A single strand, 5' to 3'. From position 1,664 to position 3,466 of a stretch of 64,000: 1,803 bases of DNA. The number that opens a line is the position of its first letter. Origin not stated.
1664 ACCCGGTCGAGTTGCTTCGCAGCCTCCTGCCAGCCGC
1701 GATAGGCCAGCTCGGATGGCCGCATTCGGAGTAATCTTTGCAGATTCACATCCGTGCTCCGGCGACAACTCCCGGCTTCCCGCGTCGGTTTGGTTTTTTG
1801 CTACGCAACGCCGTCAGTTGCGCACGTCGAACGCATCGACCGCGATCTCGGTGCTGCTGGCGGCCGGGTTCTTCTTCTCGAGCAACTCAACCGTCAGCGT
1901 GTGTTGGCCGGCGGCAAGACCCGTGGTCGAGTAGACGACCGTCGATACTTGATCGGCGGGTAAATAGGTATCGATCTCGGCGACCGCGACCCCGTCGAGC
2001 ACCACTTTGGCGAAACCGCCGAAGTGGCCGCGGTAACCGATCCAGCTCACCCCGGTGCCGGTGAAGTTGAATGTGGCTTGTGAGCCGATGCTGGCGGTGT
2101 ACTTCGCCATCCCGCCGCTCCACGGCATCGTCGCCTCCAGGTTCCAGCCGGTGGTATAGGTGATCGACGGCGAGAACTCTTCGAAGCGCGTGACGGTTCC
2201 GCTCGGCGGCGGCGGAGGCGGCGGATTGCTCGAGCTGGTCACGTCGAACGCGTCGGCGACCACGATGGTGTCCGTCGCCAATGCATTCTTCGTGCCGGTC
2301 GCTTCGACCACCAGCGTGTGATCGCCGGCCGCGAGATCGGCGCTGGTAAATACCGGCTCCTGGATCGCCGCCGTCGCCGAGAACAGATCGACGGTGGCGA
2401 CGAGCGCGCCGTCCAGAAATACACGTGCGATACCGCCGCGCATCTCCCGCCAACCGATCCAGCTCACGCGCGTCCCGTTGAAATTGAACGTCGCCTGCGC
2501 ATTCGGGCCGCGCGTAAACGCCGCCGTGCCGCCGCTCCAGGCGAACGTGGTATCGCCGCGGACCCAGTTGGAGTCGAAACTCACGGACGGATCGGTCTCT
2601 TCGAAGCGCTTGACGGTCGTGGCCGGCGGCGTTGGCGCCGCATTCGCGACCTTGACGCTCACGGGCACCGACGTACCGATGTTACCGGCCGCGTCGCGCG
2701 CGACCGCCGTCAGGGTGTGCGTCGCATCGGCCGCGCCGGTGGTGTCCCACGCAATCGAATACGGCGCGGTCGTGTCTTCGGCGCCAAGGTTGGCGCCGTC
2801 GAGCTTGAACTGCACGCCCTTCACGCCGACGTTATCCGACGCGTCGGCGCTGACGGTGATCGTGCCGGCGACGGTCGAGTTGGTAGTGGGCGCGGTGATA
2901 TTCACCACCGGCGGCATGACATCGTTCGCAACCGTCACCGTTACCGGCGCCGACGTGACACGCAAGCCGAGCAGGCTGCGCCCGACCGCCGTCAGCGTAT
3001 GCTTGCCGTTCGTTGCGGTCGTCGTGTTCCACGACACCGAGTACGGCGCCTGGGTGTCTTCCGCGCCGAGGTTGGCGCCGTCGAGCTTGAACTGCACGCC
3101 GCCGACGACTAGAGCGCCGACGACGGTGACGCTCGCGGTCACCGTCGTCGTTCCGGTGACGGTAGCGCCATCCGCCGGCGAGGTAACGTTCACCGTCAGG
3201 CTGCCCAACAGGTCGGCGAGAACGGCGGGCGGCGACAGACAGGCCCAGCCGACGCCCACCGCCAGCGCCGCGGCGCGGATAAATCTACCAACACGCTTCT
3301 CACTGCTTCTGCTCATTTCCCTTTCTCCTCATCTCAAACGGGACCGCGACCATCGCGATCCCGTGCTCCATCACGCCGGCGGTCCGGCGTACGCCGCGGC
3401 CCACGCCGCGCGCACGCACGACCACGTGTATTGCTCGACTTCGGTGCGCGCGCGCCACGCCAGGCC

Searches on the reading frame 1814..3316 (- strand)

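Call 54: search_protein_families(library=ncbifam, proteins=[window:1814-3316:-], max_evalue=0.00001)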
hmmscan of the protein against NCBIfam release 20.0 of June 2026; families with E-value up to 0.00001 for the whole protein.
window:1814-3316:- (500 aa): 0 families

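Call 75: search_protein_families(library=pfam, proteins=[window:1814-3316:-], max_evalue=0.001)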
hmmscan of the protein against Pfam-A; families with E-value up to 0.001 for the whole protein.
window:1814-3316:- (500 aa): 3 families
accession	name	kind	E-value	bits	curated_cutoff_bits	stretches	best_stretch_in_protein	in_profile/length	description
PF17957.7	Big_7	-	3.5e-37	127.3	24.1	2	136-204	1-70/70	Bacterial Ig domain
PF17996.7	CE2_N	-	4e-07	30.5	27.9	0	411-476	19-80/108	Carbohydrate esterase 2 N-terminal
PF19077.6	Big_13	-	0.00097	20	27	0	152-223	30-100/102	Bacterial Ig-like domain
